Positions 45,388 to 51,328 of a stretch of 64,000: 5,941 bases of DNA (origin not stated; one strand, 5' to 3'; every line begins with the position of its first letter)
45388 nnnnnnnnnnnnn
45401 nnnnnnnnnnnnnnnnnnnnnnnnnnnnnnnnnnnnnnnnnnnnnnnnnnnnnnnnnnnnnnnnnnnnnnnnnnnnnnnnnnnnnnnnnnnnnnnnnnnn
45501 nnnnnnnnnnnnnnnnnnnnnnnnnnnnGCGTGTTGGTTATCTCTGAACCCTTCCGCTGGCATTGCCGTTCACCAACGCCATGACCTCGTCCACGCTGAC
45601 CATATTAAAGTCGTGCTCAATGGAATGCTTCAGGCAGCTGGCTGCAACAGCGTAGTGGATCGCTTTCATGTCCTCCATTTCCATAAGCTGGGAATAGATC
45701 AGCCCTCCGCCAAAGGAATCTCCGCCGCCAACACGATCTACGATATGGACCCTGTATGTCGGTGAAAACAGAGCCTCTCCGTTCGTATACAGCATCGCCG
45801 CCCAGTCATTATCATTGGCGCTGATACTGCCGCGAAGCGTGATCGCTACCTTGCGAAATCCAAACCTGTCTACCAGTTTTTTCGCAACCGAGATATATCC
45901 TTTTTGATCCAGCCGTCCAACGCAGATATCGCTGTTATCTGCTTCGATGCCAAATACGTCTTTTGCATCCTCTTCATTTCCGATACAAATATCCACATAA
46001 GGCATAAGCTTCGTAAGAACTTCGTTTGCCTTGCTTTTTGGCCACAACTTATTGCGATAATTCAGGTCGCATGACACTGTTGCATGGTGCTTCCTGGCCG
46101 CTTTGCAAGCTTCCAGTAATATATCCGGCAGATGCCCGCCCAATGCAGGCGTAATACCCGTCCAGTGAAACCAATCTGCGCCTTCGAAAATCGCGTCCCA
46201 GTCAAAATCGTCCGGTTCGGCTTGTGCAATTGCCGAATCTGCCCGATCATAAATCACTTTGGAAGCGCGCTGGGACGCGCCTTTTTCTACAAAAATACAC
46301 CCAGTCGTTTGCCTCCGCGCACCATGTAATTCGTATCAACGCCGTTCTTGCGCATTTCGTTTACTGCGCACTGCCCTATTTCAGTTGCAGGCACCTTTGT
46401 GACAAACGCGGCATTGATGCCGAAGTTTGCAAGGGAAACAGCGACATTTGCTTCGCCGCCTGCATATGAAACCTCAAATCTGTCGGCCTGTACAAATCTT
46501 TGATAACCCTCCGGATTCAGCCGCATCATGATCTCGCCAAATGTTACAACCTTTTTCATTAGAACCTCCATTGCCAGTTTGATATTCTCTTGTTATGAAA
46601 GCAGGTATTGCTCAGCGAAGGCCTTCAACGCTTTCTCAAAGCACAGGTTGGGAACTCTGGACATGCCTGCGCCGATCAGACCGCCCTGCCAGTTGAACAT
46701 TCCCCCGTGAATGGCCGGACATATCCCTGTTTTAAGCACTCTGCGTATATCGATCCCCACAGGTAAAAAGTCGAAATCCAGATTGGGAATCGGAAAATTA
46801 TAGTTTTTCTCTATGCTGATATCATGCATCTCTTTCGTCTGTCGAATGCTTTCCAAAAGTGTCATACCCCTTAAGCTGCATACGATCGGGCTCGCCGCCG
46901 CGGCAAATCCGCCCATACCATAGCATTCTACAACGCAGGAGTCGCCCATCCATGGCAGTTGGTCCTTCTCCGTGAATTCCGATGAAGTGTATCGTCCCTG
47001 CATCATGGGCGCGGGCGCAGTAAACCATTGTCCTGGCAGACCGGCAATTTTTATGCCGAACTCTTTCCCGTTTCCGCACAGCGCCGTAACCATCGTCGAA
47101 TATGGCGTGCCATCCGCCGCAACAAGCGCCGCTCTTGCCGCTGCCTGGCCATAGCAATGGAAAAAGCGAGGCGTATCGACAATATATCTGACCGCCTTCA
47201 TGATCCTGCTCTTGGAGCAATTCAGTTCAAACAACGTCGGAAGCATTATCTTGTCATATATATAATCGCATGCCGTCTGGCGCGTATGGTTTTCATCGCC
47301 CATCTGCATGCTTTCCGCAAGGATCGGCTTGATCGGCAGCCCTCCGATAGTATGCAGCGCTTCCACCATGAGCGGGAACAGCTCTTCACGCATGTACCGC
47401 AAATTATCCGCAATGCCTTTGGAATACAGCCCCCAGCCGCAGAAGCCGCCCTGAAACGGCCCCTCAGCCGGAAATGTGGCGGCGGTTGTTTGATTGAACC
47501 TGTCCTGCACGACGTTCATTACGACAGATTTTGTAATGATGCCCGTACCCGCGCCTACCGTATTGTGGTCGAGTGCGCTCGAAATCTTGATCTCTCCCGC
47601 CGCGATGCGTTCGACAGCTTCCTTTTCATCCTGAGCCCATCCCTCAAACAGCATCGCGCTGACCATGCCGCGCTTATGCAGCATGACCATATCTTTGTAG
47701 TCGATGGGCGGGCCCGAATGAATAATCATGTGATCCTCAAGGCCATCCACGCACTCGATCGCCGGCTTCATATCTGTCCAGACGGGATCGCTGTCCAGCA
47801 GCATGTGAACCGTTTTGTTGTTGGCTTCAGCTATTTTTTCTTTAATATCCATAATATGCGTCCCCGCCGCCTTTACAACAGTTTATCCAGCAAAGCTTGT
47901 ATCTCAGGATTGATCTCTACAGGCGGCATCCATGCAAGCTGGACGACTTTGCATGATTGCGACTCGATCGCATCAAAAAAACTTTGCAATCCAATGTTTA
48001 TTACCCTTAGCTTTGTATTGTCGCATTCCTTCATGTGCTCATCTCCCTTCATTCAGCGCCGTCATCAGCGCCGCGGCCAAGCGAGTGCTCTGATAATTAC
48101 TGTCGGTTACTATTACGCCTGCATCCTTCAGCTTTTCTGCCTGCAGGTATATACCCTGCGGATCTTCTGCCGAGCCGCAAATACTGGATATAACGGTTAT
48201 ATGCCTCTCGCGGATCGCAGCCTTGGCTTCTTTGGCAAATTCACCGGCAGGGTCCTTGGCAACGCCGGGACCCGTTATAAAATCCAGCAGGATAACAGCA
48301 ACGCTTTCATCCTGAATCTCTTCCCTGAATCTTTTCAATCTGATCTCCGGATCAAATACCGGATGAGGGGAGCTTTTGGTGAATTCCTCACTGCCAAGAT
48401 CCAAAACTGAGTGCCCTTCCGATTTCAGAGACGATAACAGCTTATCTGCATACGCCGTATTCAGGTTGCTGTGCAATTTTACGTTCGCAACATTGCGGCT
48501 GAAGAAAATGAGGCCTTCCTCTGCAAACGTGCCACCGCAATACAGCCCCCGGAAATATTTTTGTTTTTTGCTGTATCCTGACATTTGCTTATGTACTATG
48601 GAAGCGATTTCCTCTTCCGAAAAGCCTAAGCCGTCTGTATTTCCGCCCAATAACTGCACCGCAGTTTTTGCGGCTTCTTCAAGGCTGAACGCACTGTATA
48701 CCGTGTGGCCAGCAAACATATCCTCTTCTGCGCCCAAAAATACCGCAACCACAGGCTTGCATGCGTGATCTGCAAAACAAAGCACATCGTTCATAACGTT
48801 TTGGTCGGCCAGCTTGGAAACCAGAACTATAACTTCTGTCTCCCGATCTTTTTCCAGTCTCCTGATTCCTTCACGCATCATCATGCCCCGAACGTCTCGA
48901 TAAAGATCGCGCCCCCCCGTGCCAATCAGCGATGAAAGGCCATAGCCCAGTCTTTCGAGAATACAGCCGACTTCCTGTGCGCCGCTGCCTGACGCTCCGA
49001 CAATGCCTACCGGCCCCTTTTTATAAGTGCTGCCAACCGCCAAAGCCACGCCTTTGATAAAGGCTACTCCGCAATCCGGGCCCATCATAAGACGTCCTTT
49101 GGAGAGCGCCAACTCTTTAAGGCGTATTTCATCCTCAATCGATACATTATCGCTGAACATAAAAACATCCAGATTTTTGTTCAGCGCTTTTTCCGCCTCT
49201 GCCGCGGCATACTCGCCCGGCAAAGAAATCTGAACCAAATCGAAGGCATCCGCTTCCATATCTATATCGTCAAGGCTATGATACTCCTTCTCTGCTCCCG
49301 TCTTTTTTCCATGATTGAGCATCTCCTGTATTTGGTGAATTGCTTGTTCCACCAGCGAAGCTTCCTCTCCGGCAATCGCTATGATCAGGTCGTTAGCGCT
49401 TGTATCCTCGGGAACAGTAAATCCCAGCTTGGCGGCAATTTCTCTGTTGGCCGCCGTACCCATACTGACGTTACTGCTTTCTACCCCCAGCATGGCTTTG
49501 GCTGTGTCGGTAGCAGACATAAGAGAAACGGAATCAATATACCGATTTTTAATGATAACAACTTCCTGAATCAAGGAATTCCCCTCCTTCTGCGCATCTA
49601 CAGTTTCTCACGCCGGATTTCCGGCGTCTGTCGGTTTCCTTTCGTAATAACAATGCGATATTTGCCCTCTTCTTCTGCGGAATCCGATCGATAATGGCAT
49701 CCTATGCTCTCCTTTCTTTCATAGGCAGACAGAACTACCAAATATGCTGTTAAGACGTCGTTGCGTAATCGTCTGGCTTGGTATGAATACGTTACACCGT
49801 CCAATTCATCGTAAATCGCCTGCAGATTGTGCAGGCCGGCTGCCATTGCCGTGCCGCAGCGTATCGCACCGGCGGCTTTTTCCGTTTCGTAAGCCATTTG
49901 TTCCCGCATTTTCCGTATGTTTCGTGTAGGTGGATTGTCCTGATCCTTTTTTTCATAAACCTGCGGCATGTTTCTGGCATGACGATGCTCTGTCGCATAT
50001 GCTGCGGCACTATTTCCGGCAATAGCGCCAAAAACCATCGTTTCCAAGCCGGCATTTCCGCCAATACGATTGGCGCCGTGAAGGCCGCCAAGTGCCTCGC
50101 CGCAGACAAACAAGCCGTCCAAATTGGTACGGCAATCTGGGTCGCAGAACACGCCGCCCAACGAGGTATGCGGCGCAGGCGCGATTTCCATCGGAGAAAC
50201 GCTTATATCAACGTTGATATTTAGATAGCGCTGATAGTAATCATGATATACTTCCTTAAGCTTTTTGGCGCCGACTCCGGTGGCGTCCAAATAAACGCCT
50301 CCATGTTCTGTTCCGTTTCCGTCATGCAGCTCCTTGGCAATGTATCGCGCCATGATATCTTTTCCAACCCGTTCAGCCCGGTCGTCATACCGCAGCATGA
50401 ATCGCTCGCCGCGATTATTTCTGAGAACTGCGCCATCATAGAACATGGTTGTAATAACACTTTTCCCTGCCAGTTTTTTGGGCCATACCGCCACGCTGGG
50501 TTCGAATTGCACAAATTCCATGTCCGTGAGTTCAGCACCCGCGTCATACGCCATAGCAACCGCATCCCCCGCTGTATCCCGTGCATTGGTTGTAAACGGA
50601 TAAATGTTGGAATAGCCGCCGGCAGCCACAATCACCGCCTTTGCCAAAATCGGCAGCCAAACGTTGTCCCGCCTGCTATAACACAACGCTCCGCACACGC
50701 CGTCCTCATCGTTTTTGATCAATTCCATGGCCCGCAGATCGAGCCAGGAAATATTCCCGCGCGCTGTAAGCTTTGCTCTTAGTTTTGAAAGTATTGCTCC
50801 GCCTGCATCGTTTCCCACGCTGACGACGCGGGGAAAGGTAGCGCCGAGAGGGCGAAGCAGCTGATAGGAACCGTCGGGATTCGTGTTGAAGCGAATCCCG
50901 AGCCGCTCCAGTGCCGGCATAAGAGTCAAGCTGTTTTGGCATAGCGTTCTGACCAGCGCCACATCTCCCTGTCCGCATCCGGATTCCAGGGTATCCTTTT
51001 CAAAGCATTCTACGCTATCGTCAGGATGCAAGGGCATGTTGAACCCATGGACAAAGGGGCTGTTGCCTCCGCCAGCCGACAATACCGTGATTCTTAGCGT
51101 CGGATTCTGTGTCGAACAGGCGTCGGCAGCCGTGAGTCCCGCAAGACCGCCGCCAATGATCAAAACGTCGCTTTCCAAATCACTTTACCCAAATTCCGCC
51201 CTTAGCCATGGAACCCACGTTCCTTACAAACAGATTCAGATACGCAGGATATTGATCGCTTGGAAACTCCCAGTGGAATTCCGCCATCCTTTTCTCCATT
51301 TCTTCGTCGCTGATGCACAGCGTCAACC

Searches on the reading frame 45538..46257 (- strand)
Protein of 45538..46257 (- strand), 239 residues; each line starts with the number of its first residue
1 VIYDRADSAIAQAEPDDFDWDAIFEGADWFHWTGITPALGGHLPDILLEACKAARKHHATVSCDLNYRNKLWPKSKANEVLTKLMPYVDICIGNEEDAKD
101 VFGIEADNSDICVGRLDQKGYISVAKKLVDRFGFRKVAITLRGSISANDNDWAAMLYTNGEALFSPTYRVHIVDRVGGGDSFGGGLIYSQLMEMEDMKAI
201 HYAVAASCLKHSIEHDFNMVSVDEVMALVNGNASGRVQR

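Call 39: search_protein_families(library=pfam, proteins=[window:45538-46257:-], max_evalue=0.0001)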
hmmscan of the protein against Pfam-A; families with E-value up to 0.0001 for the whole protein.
window:45538-46257:- (239 aa): 1 family
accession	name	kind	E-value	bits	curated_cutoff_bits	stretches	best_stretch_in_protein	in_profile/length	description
PF00294.29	PfkB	-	3.5e-19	69.7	25.8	1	8-209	112-288/302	pfkB family carbohydrate kinase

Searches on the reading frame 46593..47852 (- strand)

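Call 40: search_protein_families(library=pfam, proteins=[window:46593-47852:-], max_evalue=0.0001)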
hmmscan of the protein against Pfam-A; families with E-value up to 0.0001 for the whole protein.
window:46593-47852:- (419 aa): 1 family
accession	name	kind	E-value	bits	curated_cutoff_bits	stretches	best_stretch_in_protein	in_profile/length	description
PF06545.17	AllG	-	1.4e-67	227.8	27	1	88-305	1-215/215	Oxamate carbamoyltransferase subunit AllG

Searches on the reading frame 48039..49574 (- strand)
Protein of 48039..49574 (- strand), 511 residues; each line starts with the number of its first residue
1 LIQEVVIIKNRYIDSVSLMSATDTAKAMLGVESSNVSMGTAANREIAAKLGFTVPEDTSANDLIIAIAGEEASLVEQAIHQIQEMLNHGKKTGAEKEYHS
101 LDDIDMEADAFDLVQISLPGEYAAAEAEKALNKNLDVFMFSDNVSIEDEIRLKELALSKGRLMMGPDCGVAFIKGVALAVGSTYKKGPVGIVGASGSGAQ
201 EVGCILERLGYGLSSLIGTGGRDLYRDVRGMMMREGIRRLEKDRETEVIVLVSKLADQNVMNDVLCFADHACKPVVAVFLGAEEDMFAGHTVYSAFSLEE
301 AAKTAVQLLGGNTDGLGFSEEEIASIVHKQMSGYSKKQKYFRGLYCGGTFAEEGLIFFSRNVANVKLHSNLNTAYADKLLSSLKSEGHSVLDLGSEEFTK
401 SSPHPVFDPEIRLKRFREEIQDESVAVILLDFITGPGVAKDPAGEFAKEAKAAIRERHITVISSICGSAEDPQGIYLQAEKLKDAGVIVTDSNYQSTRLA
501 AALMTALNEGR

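Call 40: search_protein_families(library=pfam, proteins=[window:48039-49574:-], max_evalue=0.0001)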
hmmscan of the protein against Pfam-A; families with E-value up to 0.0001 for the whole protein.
window:48039-49574:- (511 aa): 2 families
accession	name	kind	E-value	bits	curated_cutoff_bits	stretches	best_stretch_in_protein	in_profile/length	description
PF00549.24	Ligase_CoA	-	2.1e-28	99.5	24.5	1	344-502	1-127/128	CoA-ligase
PF02629.25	CoA_binding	-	3.4e-07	31.4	22.3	1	185-277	2-93/97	CoA binding domain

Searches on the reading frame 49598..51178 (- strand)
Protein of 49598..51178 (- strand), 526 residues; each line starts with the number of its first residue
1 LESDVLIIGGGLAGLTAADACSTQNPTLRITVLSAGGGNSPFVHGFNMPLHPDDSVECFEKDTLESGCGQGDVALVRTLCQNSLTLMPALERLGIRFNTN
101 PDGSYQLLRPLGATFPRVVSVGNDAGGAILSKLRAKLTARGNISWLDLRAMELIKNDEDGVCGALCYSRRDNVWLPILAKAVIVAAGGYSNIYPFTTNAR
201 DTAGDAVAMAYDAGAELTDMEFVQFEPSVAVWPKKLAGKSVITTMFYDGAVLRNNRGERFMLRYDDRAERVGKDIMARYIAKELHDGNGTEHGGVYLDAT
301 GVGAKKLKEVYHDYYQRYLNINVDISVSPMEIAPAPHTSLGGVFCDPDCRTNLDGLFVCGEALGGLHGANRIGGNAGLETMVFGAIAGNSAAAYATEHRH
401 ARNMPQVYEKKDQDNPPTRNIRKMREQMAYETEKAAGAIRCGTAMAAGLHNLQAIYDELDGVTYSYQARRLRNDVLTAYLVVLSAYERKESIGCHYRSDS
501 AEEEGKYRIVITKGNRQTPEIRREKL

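Call 40: search_protein_families(library=pfam, proteins=[window:49598-51178:-], max_evalue=0.0001)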
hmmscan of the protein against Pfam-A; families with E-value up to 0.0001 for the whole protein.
window:49598-51178:- (526 aa): 5 families
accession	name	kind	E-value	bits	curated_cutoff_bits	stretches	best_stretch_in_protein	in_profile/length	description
PF00890.30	FAD_binding_2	-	1.8e-55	189.3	20.4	1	4-375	1-412/414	FAD binding domain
PF01266.30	DAO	-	4.2e-07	30.2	27.9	1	4-169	1-142/353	FAD dependent oxidoreductase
PF02910.25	Succ_DH_flav_C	-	1.1e-06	29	20.8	1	427-503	3-89/130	Fumarate reductase flavoprotein C-term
PF01946.23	Thi4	-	1.2e-06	28.4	26.2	0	1-38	16-56/235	Thi4 family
PF07992.20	Pyr_redox_2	-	3.3e-05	23.9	26.1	0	4-35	2-31/291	Pyridine nucleotide-disulphide oxidoreductase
